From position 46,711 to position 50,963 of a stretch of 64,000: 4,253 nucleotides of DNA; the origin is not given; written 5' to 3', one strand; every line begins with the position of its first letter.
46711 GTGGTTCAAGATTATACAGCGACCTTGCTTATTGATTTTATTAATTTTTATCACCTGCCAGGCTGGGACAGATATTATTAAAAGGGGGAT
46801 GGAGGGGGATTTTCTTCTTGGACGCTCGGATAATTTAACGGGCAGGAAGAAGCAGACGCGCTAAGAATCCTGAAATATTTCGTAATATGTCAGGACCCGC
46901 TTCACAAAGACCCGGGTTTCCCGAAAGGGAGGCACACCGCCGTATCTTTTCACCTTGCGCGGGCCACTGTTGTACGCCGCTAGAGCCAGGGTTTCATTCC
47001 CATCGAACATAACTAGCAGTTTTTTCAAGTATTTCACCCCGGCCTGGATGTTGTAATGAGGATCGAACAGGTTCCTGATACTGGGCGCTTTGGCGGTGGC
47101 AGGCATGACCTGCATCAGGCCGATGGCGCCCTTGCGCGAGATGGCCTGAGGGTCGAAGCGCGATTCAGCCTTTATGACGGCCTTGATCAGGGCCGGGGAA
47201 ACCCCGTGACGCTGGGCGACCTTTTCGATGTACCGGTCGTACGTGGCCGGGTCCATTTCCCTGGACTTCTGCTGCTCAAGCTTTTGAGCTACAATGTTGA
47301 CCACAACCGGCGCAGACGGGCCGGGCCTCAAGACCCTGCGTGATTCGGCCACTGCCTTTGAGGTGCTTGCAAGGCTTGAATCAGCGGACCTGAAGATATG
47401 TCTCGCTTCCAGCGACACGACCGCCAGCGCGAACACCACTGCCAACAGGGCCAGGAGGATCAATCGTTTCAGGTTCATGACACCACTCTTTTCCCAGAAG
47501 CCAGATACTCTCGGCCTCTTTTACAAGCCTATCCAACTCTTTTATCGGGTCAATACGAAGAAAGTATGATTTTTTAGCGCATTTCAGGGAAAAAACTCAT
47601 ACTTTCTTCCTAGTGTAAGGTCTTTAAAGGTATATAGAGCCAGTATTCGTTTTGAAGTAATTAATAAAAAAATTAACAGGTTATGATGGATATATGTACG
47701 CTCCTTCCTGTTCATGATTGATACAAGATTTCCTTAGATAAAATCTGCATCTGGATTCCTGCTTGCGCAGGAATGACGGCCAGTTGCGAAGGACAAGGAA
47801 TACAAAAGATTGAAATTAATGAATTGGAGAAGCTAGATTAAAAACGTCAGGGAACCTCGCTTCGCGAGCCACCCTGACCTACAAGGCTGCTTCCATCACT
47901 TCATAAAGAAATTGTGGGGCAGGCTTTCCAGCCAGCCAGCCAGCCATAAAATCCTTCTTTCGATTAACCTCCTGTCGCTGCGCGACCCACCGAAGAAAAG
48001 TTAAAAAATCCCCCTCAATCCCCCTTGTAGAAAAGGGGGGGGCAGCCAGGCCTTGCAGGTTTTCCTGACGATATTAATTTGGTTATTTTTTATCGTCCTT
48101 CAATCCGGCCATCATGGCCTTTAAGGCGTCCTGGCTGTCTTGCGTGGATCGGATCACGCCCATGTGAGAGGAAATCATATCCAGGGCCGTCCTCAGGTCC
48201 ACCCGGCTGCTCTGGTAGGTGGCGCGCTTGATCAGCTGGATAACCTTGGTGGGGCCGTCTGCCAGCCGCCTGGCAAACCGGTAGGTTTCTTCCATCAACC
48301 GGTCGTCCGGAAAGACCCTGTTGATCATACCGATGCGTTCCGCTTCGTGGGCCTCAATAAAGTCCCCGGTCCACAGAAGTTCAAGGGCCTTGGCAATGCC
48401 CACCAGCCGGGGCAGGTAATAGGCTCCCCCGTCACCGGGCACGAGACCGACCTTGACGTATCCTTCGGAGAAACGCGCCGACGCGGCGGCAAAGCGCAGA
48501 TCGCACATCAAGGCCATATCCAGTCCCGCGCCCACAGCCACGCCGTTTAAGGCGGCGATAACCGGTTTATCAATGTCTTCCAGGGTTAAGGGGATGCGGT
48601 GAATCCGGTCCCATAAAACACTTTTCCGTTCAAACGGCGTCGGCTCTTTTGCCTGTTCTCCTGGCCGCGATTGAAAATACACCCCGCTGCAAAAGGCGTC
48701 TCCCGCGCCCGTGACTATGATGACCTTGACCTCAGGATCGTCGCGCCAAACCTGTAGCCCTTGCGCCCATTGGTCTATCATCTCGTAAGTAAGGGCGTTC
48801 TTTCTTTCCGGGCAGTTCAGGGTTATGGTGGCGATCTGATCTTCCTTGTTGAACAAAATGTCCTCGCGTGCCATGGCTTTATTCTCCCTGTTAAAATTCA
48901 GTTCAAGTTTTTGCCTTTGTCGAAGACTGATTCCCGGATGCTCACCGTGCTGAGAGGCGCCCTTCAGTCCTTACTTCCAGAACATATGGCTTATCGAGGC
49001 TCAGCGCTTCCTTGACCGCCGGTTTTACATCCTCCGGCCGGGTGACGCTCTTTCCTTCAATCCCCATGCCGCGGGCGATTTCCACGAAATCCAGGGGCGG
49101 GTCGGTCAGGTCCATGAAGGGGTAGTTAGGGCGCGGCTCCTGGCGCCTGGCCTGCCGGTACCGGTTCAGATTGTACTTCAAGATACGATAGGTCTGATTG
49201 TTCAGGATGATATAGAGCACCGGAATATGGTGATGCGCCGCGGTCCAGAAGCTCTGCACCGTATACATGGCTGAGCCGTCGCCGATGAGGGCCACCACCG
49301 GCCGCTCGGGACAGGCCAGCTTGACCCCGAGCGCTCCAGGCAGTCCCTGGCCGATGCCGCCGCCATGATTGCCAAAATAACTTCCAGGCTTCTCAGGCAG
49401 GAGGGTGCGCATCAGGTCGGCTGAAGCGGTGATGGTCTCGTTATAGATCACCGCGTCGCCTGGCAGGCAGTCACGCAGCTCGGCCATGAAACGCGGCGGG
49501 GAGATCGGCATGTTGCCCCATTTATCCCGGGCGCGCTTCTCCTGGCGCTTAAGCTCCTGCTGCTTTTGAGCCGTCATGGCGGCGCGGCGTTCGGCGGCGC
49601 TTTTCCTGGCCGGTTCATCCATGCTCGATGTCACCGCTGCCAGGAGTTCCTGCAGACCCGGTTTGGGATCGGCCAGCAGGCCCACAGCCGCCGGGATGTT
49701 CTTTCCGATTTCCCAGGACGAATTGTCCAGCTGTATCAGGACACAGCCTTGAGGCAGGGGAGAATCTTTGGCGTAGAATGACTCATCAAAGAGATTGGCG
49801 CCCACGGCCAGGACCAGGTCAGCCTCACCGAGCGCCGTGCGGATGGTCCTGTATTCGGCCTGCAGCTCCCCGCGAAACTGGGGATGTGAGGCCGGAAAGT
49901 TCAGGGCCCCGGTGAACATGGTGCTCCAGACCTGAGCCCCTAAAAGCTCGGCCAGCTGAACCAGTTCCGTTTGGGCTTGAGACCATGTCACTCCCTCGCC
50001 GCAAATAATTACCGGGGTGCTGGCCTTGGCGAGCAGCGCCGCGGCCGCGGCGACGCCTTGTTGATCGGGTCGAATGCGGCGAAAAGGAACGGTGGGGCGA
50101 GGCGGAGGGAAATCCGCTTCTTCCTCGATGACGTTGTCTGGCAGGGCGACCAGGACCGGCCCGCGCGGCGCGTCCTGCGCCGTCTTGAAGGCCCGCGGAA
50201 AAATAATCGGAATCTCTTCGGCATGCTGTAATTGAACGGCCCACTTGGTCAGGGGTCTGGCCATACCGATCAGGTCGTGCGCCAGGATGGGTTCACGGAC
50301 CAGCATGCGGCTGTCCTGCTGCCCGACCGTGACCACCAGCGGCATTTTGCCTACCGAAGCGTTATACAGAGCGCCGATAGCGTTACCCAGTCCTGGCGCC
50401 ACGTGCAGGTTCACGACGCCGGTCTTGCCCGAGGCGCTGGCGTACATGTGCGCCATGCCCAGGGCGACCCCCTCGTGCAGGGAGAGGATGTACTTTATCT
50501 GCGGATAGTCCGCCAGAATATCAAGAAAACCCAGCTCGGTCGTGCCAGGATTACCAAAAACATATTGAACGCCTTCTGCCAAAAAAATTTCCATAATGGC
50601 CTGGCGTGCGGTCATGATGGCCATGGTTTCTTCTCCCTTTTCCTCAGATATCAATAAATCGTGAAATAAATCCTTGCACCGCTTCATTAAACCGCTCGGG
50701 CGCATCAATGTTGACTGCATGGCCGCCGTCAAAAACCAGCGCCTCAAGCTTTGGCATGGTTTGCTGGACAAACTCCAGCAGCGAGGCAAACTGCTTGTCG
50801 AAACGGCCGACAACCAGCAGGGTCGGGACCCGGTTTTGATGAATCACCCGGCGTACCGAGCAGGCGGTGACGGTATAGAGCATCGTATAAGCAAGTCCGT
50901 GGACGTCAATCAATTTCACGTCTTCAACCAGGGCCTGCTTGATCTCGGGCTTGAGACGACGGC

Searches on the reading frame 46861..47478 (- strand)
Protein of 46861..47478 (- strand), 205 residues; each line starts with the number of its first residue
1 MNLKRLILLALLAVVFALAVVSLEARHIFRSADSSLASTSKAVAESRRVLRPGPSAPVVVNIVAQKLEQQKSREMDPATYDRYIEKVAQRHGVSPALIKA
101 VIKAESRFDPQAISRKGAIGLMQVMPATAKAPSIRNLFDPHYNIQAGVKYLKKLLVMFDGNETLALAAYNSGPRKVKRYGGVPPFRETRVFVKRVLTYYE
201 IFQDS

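Call 4: search_protein_families(library=pfam, proteins=[window:46861-47478:-], max_evalue=0.01)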
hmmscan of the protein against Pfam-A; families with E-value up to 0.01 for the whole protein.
window:46861-47478:- (205 aa): 2 families
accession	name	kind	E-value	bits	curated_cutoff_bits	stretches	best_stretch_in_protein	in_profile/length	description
PF01464.25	SLT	-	5.3e-33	113.5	21.3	1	83-184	2-109/117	Transglycosylase SLT domain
PF13406.11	SLT_2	-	0.0017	18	24.3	0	78-108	71-101/292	Transglycosylase SLT domain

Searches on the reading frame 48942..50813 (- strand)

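Call 13: search_protein_families(library=ncbifam, proteins=[window:48942-50813:-], max_evalue=1e-10)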
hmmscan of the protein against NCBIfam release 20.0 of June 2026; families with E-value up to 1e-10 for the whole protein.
window:48942-50813:- (623 aa): 50 families (the best 25 are shown)
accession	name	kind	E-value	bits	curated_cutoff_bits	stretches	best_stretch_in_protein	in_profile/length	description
NF005485.1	PRK07092.1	equivalog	3e-120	402.5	493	1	68-617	2-519/523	benzoylformate decarboxylase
NF005760.0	PRK07586.1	equivalog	4.4e-88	296.5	363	2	406-614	308-512/514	acetolactate synthase large subunit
NF006052.0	PRK08199.1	subfamily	8.2e-80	268.7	539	1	63-617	4-538/559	thiamine pyrophosphate protein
TIGR00118.1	acolac_lg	equivalog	2.1e-79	267.5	538.35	1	67-617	1-535/557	biosynthetic-type acetolactate synthase large subunit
NF006203.0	PRK08327.1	equivalog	4.5e-78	263.1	456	1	62-606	4-554/571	thiamine pyrophosphate-requiring protein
NF006122.0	PRK08266.1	subfamily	5.5e-77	259.5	571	1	64-617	1-525/543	hypothetical protein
NF004919.0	PRK06276.1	equivalog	6.8e-76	255.8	866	1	67-615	1-537/582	acetolactate synthase large subunit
NF006187.0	PRK08322.1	equivalog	2.8e-73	247.2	509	1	67-615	2-527/548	acetolactate synthase large subunit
NF004710.0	PRK06048.1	equivalog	1.1e-72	245.2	976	1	63-617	4-538/561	acetolactate synthase large subunit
NF008431.0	PRK11269.1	equivalog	8.7e-71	239.1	791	1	64-610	1-549/591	glyoxylate carboligase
NF005058.0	PRK06466.1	equivalog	2.1e-67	227.9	951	1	66-611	3-541/574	acetolactate synthase 3 large subunit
NF005712.0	PRK07524.1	subfamily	3e-67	227.3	500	1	67-617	3-530/536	5-guanidino-2-oxopentanoate decarboxylase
NF004807.0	PRK06154.1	equivalog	1.1e-65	222.5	607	1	64-616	17-554/565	thiamine pyrophosphate-requiring protein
NF006524.0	PRK08978.1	equivalog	1.5e-65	221.5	738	1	68-616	2-524/548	acetolactate synthase 2 catalytic subunit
NF005860.0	PRK07789.1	equivalog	5.3e-65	219.9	881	1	59-613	26-575/615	acetolactate synthase large subunit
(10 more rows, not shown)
